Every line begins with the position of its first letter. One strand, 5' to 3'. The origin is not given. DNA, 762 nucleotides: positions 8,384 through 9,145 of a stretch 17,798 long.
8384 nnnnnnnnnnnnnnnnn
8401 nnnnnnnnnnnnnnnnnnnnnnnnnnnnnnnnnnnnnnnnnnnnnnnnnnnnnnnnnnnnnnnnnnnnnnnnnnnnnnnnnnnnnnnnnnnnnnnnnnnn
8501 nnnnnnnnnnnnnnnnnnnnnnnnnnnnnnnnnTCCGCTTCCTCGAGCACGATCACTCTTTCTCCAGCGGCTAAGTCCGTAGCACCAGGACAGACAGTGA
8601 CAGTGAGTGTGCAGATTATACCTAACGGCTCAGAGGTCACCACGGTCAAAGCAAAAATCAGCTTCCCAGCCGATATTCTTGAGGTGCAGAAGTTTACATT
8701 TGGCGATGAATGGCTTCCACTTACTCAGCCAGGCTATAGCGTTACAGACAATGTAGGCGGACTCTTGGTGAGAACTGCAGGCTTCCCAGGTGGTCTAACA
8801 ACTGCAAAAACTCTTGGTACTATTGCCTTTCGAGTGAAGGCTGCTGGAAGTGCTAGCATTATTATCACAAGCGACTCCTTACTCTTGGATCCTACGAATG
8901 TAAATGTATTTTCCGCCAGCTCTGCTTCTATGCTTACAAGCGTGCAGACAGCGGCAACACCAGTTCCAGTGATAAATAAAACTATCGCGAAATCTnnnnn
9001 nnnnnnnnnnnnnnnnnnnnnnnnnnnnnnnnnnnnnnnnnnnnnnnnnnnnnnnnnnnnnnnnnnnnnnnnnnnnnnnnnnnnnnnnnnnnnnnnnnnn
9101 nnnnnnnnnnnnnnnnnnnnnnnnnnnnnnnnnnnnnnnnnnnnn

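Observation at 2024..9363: Giant surface protein, dockerin protein and membrane cohesin appear co-transcribed as one 7.3-kb operon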

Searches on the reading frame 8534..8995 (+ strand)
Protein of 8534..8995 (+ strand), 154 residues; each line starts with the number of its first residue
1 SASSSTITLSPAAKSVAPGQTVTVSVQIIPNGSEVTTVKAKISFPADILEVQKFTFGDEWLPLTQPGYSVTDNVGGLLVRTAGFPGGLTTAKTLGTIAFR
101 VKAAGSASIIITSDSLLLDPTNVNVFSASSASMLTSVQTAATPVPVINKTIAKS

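Call 87: predict_structure(alignment_id=A7)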
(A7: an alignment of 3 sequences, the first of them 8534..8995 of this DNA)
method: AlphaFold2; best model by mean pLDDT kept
length: 154 residues; sequences in the alignment: 3
mean_pLDDT: 62.1   pTM: 0.61
mean pLDDT of the five models: 62.1, 57.6, 56.3, 50.7, 49.5
residues with pLDDT >= 90: 0; 70-90: 53; 50-70: 62; < 50: 39
segments of 3 or more residues with pLDDT < 50: 59-74, 118-128, 141-149
pLDDT, mean of each block of 10 residues (from residue 1): 63 64 75 66 81 62 41 59 66 76 77 57 44 56 47 56
secondary structure, 60 per line:
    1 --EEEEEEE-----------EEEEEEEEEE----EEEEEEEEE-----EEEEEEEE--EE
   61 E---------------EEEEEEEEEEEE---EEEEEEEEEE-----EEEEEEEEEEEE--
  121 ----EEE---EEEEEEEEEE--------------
elements in order: E3-9 E21-30 E35-43 E49-56 E59-61 E77-88 E92-101 E107-118 E125-127 E131-140

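Call 89: fold_search(model_id=the predicted structure, library=pdb)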
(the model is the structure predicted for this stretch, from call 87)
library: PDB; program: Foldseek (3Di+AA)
matches with E <= 10: 1492; with E <= 0.001: 1
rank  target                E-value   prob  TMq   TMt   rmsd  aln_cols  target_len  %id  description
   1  7urp                  1.5e-04  1.00  0.48  0.47   5.6       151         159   14  Second cohesin module from Sca5 of Ruminococcus bromii (released 2023-05-03)
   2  6kgf_C                2.0e-03  1.00  0.46  0.48   8.4       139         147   17  Crystal structure of CaDoc0917(R16D)-CaCohA2 complex at pH 8.2 (released 2020-07-08)
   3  6kgf_A                3.0e-03  1.00  0.44  0.47   9.1       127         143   20  Crystal structure of CaDoc0917(R16D)-CaCohA2 complex at pH 8.2 (released 2020-07-08)
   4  6kgd_A                4.5e-03  1.00  0.47  0.49   9.0       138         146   20  Crystal structure of CaDoc0917(R49D)-CaCohA2 complex at pH 8.0 (released 2020-07-08)
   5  6kgc_A                4.5e-03  1.00  0.44  0.47   9.5       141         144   21  Crystal structure of CaDoc0917(R49D)-CaCohA2 complex at pH 5.4 (released 2020-07-08)
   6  6kge_A                5.7e-03  1.00  0.47  0.51   8.9       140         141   18  Crystal structure of CaDoc0917(R16D)-CaCohA2 complex at pH 5.5 (released 2020-07-08)
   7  5nrm_A                6.4e-03  1.00  0.53  0.57   6.2       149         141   16  Crystal structure of the sixth cohesin from Acetivibrio cellulolyticus' scaffoldin B in complex with Cel5 dockerin S51 (released 2018-01-31)
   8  7uvg                  6.7e-03  0.99  0.41  0.39   6.7       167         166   12  First cohesin of Sca5 from Ruminococcus bromii (released 2023-05-03)
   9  7c4z_C                7.1e-03  0.18  0.15  0.12  15.3       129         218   12  Cryo-EM structure of empty Coxsackievirus A10 at pH 5.5 (released 2020-07-22)
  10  2vn5_C                7.5e-03  1.00  0.44  0.46   8.4       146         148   16  The Clostridium cellulolyticum dockerin displays a dual binding mode for its cohesin partner (released 2008-05-20)
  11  6acy_C                8.0e-03  0.25  0.16  0.12  13.9       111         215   15  The structure of CVA10 virus A-particle (released 2018-11-21)
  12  6kg8_MODEL_1_A        8.9e-03  0.99  0.42  0.42   9.7       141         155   21  Solution structure of CaCohA2 from Clostridium acetobutylicum (released 2020-07-08)
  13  2vn6_A                1.0e-02  1.00  0.47  0.48   8.6       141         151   18  The Clostridium cellulolyticum dockerin displays a dual binding mode for its cohesin partner (released 2008-05-13)
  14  6acz_C                1.1e-02  0.23  0.15  0.12  14.0       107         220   15  The structure of CVA10 virus A-particle from its complex with Fab 2G8 (released 2018-11-21)
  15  8x96_C                1.1e-02  0.20  0.15  0.12  15.8       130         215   14  Cryo-EM structure of enterovirus A71 A-particle in complex with Fab h1A6.2 (released 2024-09-04)
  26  2vn5_A                2.0e-02  0.99  0.44  0.48   7.7       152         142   16  The Clostridium cellulolyticum dockerin displays a dual binding mode for its cohesin partner (released 2008-05-20)
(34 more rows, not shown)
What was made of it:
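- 8471..9322 (+): Membrane-anchored cohesin protein (283 aa): signal peptide 8471-8539, cohesin domain about 8540-8932, Ser/Pro linker, three hydrophobic segments 9119-9307. The AF2 model (pLDDT 62) gives solved cohesins as the top Foldseek hits (calls 87, 89).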
